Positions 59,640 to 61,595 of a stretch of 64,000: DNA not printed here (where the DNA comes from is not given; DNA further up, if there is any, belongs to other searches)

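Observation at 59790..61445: PafA/Dop paralogue with ETEYG to ETELRL substitution and extra length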

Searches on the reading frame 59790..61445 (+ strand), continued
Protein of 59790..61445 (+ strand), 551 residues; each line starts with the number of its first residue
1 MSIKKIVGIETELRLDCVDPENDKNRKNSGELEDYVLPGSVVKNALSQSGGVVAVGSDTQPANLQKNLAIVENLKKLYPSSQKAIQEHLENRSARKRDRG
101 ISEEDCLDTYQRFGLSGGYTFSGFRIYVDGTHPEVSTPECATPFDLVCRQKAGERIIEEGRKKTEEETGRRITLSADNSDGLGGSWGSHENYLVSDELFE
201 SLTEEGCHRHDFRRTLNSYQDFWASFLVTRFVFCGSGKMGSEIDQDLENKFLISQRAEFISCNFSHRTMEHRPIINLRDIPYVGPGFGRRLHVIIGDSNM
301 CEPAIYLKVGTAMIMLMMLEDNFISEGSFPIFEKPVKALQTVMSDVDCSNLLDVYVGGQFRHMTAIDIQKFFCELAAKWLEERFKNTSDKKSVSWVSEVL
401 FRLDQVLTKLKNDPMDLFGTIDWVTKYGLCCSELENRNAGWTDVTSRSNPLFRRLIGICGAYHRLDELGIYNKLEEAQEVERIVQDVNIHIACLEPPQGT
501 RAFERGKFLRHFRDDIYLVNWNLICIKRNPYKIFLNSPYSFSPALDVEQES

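Call 21: find_encoding_contigs(protein=P0004, flank=10000, max_places=3)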
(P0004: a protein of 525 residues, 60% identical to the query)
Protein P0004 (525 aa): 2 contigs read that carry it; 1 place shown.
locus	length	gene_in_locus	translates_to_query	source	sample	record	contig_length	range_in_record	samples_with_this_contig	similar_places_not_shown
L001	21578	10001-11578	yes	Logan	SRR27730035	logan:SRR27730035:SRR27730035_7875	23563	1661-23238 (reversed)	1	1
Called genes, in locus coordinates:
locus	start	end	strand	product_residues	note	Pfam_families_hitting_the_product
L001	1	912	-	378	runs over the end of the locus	PF04188:Mannosyl_trans2 (weak)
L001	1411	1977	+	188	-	PF00578:AhpC-TSA, PF08534:Redoxin, PF10417:1-cysPrx_C (faint)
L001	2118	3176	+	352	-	PF06723:MreB_Mbl, PF00022:Actin, PF25216:Volactin (weak), PF00012:HSP70, PF11104:PilM_2 (faint), PF14450:FtsA, PF00022:Actin (weak)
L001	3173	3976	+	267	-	PF04085:MreC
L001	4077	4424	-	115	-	-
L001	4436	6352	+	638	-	PF03717:PBP_dimer, PF00905:Transpeptidase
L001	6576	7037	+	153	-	PF03449:GreA_GreB_N, PF01272:GreA_GreB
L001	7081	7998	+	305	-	PF02388:FemAB, PF13480:Acetyltransf_6, PF02388:FemAB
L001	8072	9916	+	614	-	PF16450:Prot_ATP_ID_OB_C, PF00004:AAA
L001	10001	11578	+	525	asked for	PF03136:Pup_ligase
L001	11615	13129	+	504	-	PF03136:Pup_ligase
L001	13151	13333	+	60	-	-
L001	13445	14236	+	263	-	PF00227:Proteasome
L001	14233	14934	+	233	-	PF00227:Proteasome (weak)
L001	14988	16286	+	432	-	PF08245:Mur_ligase_M, PF02875:Mur_ligase_C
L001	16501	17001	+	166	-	-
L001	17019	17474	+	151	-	-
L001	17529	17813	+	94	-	-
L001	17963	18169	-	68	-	-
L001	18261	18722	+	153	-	PF06550:SPP, PF04258:Peptidase_A22B (weak)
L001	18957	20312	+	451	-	PF01139:RtcB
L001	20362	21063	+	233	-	PF01386:Ribosomal_L25p, PF14693:Ribosomal_TL5_C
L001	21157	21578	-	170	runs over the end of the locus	-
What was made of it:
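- The gene overlap is not conserved: a 36-nt gap separates the genes in L001 (call 21).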

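Call 22: find_encoding_contigs(protein=P0007, flank=10000, max_places=3)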
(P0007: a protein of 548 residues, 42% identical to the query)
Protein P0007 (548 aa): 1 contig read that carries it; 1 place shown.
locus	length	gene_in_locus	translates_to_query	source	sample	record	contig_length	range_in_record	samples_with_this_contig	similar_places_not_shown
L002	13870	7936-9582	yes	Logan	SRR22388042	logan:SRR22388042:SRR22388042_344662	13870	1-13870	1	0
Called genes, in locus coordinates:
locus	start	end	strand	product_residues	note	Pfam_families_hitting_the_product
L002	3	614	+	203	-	?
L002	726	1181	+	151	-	PF02367:TsaE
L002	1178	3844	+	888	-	PF02739:5_3_exonuc_N, PF01367:5_3_exonuc, PF22619:DNA_polI_exo1 (weak), PF00476:DNA_pol_A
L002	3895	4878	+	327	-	PF11258:DUF3048, PF17479:DUF3048_C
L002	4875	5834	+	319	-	PF21694:DNA_pol3_delta_C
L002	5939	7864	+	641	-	PF00004:AAA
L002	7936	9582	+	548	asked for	PF03136:Pup_ligase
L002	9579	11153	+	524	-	PF03136:Pup_ligase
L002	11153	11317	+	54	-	-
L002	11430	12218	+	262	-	PF00227:Proteasome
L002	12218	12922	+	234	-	-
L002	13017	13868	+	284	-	?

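Call 25: find_encoding_contigs(protein=window:59790-61445:+, flank=3000, max_places=3)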
Protein window:59790-61445:+ (551 aa): 2 contigs read that carry it; 2 places shown.
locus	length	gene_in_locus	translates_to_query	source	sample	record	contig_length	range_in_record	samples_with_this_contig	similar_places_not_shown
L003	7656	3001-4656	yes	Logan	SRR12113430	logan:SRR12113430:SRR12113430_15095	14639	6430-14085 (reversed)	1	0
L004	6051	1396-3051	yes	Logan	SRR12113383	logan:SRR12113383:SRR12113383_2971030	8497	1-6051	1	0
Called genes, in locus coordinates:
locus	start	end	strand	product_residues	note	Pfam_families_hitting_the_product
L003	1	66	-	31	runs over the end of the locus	-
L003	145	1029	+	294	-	PF02388:FemAB, PF13480:Acetyltransf_6, PF02388:FemAB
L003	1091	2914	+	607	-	PF16450:Prot_ATP_ID_OB_C, PF00004:AAA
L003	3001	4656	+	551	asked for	PF03136:Pup_ligase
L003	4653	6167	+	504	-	PF03136:Pup_ligase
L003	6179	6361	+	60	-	-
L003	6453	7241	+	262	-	PF00227:Proteasome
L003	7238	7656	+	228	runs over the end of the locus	-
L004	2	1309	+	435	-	?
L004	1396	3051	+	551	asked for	PF03136:Pup_ligase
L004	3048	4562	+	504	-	PF03136:Pup_ligase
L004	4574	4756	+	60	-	-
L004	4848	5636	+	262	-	PF00227:Proteasome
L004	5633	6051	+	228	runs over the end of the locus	-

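Call 30: find_encoding_contigs(protein=P0070, flank=8000, max_places=2)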
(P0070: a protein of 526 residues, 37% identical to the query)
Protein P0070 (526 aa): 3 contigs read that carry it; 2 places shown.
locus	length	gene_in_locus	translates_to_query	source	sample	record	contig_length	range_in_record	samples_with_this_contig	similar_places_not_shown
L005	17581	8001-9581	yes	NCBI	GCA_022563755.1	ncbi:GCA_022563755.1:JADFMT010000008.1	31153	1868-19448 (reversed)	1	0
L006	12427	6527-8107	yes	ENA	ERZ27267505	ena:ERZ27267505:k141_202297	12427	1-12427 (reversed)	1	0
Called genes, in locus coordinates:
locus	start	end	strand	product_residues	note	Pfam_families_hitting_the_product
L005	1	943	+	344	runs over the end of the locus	-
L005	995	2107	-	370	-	-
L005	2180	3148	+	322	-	-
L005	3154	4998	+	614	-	PF06480:FtsH_ext, PF00004:AAA, PF07728:AAA_5 (faint), PF17862:AAA_lid_3, PF01434:Peptidase_M41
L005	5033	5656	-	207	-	PF01545:Cation_efflux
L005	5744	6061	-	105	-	PF03091:CutA1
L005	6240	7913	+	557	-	PF17758:Prot_ATP_ID_OB_N (weak), PF16450:Prot_ATP_ID_OB_C, PF00004:AAA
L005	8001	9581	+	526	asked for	PF03136:Pup_ligase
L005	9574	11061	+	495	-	PF03136:Pup_ligase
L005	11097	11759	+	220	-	PF00227:Proteasome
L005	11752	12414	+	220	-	PF00227:Proteasome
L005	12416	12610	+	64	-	-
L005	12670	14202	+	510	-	PF13632:Glyco_trans_2_3 (weak)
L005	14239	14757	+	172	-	PF00578:AhpC-TSA, PF08534:Redoxin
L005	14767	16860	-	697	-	PF17191:RecG_wedge, PF01336:tRNA_anti-codon (weak), PF04851:ResIII, PF00270:DEAD, PF00271:Helicase_C, PF19833:RecG_dom3_C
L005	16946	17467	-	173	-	-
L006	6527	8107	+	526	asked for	PF03136:Pup_ligase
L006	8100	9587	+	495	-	PF03136:Pup_ligase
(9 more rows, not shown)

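Call 52: find_related_loci(query=A4, collection=genome_contigs, flank=6000)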
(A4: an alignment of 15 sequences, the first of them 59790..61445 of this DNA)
Query A4 (551 aa) in genome_contigs; peptide patterns used: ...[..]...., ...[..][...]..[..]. (x = any residue, [..] = any of these).
600 stretches matched a pattern (row limit reached: there are more); 600 encode a relative of the query (tblastn E <= 1e-3); the best 80 are kept; 80 distinct loci.
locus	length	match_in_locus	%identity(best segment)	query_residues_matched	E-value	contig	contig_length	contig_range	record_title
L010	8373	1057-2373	35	51-526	7e-74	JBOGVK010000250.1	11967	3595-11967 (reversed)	MAG: Actinomycetota bacterium isolate TC-S_metawrap_bin.157 k127_3755534, whole genome shotgun sequence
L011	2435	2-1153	37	99-522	5e-76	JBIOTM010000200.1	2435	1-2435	MAG: Actinomycetota bacterium isolate MAG160 k127_3598819, whole genome shotgun sequence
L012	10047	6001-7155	38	122-538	3e-73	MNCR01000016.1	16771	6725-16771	MAG: Candidatus Rokubacteria bacterium 13_2_20CM_69_15_1 13_2_20cm_scaffold_7816, whole genome shotgun sequence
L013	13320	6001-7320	33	51-524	4e-72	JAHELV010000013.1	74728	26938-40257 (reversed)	MAG: Nitriliruptorales bacterium isolate Ww637 NODE_443_length_74728_cov_13.355382, whole genome shotgun sequence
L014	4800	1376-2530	37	122-538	4e-72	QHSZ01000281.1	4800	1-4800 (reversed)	MAG: Candidatus Rokuibacteriota bacterium isolate AR19 14_1009_16_40cm_scaffold_98739_curated, whole genome shotgun sequ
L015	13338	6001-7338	35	51-526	3e-71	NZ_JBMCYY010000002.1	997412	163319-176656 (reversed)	Nocardioides sp. CPCC 205120 Scaffold2_1, whole genome shotgun sequence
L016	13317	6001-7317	34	51-526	5e-70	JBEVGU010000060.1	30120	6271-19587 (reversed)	MAG: Actinomycetota bacterium isolate T2R5BO.18.metabat2 T2R5BO.18.metabat2_k133_8777007, whole genome shotgun sequence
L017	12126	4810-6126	35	51-526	9e-70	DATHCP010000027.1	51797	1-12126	MAG TPA_asm: Actinomycetota bacterium isolate SMAG_U12370 k141_199891, whole genome shotgun sequence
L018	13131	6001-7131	37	113-522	6e-73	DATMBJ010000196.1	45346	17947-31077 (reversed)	MAG TPA_asm: Actinomycetota bacterium isolate SMAG_U13350 k141_180831, whole genome shotgun sequence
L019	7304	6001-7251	35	78-526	8e-69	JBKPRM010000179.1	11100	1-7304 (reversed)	MAG: Actinomycetota bacterium isolate GS_EKS_MAG_00049 GS_EKS_000003781130, whole genome shotgun sequence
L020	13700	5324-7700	34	113-525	1e-68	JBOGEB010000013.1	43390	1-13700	MAG: Egibacteraceae bacterium isolate SD8052_metabat2.bin.1 NODE_13_length_43390_cov_23.580172, whole genome shotgun seq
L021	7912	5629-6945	34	51-526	2e-68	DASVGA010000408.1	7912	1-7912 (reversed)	MAG TPA_asm: Actinomycetota bacterium isolate SMAG_U2103 k141_275582, whole genome shotgun sequence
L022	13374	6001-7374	32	1-525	1e-68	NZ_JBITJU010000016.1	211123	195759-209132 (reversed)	Kribbella sp. NPDC050124 NPDC050124_53_C6.ctg-0016, whole genome shotgun sequence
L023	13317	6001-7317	34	51-526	4e-68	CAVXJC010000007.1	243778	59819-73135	MAG: uncultured Actinomycetes bacterium isolate MFD05567.bin.1.54 genome assembly, contig: contig_74830, whole genome sh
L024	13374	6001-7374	32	1-525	1e-67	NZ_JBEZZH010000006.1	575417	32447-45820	Kribbella sp. NPDC023972 NPDC023972_82_F1.ctg-0006, whole genome shotgun sequence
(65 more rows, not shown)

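Call 60: predict_structure(alignment_id=A2)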
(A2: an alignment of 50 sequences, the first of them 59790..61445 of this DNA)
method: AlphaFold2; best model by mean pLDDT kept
length: 551 residues; sequences in the alignment: 50
mean_pLDDT: 89.6   pTM: 0.92
mean pLDDT of the five models: 89.6, 89.6, 88.5, 87.8, 87.7
residues with pLDDT >= 90: 383; 70-90: 120; 50-70: 31; < 50: 17
segments of 3 or more residues with pLDDT < 50: 207-212, 543-551
pLDDT, mean of each block of 10 residues (from residue 1): 92 87 66 90 96 75 82 86 80 58 73 89 94 95 98 98 96 92 86 95 65 72 98 97 94 96 89 90 85 95 98 98 93 96 97 96 98 98 82 93 99 98 99 97 91 96 97 98 98 95 94 91 86 90 46 34
secondary structure, 60 per line:
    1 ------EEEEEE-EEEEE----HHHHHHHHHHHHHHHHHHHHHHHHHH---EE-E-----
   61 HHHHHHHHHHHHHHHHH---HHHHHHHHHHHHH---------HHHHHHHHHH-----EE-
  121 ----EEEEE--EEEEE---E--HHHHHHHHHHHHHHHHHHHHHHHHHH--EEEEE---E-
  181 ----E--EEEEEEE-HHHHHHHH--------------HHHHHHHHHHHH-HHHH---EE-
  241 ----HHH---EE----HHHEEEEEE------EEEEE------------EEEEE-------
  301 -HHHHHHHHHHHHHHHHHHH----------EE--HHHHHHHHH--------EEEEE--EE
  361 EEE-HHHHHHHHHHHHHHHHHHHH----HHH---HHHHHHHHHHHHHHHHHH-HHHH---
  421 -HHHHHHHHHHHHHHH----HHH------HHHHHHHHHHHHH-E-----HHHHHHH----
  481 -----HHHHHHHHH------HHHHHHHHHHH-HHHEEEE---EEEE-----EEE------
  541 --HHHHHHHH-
elements in order: E7-12 E14-18 H23-48 H61-77 H81-93 H103-112 E125-129 E132-136 H143-168 E171-175 E188-194 H196-203 H218-229 H231-234 E260-265 E272-276 E289-293 H302-320 H335-343 E352-356 E359-363 H365-384 H395-412 H414-417 H422-436 H450-462 H470-476 H486-494 H501-511 E516-519 E523-526 E532-534 H543-550
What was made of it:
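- On Pup-ligase/deamidase family (Pfam PF03136; carboxylate-amine ligase superfamily): AF2 model pLDDT 89.6, pTM 0.92 (call 60).
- On Dop (NCBIfam TIGR03688 depupylase/deamidase): AF2 predicts strand/loop for residues 260-272 (call 60).
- The insert is predicted as helices at pLDDT 58-96 (call 60).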

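Call 64: fold_search(model_id=the predicted structure, library=pdb)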
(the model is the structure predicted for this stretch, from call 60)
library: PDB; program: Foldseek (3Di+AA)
matches with E <= 10: 334; with E <= 0.001: 15
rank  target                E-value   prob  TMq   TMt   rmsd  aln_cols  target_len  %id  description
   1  7oxv                  1.3e-34  1.00  0.74  0.81   4.9       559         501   29  Crystal structure of depupylase Dop in the Dop-loop-inserted state (released 2021-12-01)
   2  5lrt                  5.4e-34  1.00  0.73  0.86   3.5       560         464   28  Structure of the Deamidase-Depupylase Dop of the Prokaryotic Ubiquitin-like Modification Pathway in Complex with ADP and (released 2017-02-01)
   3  7oxy_A                7.6e-34  1.00  0.73  0.85   3.7       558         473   28  Crystal structure of depupylase Dop in complex with Pup and AMP-PCP (released 2021-12-01)
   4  7oyh_A                2.8e-33  1.00  0.74  0.86   3.4       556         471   28  Crystal structure of depupylase Dop in complex with Pup and ADP/tetrafluoromagnesate (released 2021-12-01)
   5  4b0r                  3.9e-33  1.00  0.73  0.88   3.2       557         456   27  Structure of the Deamidase-Depupylase Dop of the Prokaryotic Ubiquitin-like Modification Pathway (released 2012-09-12)
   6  7oy3_A                7.9e-33  1.00  0.74  0.86   3.3       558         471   28  Crystal structure of depupylase Dop in complex with phosphorylated Pup and ADP (released 2021-12-01)
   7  4bjr_A                2.1e-29  1.00  0.67  0.74   4.5       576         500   24  Crystal structure of the complex between Prokaryotic Ubiquitin-like Protein Pup and its Ligase PafA (released 2013-05-01)
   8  4bjr_B                5.3e-29  1.00  0.68  0.75   6.1       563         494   25  Crystal structure of the complex between Prokaryotic Ubiquitin-like Protein Pup and its Ligase PafA (released 2013-05-01)
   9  9cku_G                1.5e-27  1.00  0.65  0.92   2.9       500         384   25  Complex of M. smegmatis Dop with M. tuberculosis CoaX and Pup91 (released 2024-11-13)
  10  4b0t_A                5.5e-23  1.00  0.63  0.73   6.8       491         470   28  Structure of the Pup Ligase PafA of the Prokaryotic Ubiquitin-like Modification Pathway in Complex with ADP (released 2012-09-12)
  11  4b0t_B                1.6e-22  1.00  0.63  0.73   7.0       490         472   27  Structure of the Pup Ligase PafA of the Prokaryotic Ubiquitin-like Modification Pathway in Complex with ADP (released 2012-09-12)
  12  1tt4_A                7.9e-07  1.00  0.41  0.60   6.8       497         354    9  Structure of NP459575, a predicted glutathione synthase from Salmonella typhimurium (released 2004-08-17)
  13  1r8g_A                1.6e-05  1.00  0.39  0.57   7.2       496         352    9  Structure and function of YbdK (released 2004-08-17)
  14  1r8g_B                5.2e-05  1.00  0.38  0.54   7.3       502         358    8  Structure and function of YbdK (released 2004-08-17)
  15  9qur_E                5.6e-04  0.99  0.26  0.30  14.7       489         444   10  Crystal structure of gamma-Glutamyl-Methylamide Synthetase from Methylovorus mays (MmGmaS) in complex with ATPgS (released 2026-01-28)
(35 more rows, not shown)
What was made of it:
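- On Pup-ligase/deamidase family (Pfam PF03136; carboxylate-amine ligase superfamily): The top 11 Foldseek PDB hits are Dop/PafA, followed by YbdK/GCL/GS (call 64).
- Closest known: Dop. Same: Same family and fold: Foldseek TM 0.81-0.92 (call 64).
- Foldseek TM 0.81-0.92 vs 0.73-0.75 (call 64).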

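Call 93: search_protein_representatives(protein=window:59790-61445:+)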
Query: 551 residues. Proteins with E-value up to 0.001 (for the whole library): 3750; up to 1e-10: 2346; up to 1e-30: 384. The best 150 are listed.
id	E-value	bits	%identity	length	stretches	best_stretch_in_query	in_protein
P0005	2.0e-196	670.1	59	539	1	1-541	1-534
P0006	4.5e-137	474.1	48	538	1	1-539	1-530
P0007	5.1e-121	421.1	44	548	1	1-524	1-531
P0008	1.3e-110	386.8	43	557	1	1-538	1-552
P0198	9.2e-110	384.0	41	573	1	3-538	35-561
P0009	3.8e-109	382.0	42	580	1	1-521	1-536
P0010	5.6e-108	378.1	43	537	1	1-530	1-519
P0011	1.4e-103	363.6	41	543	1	1-539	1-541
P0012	2.7e-103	362.6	41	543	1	1-539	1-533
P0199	4.8e-85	302.4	39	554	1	1-539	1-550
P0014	2.2e-72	260.6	39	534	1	1-530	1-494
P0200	5.6e-72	259.3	37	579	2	247-527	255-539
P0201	3.3e-66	240.2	38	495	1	110-538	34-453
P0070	1.4e-65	238.2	39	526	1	110-527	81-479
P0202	3.9e-62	226.8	39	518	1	108-515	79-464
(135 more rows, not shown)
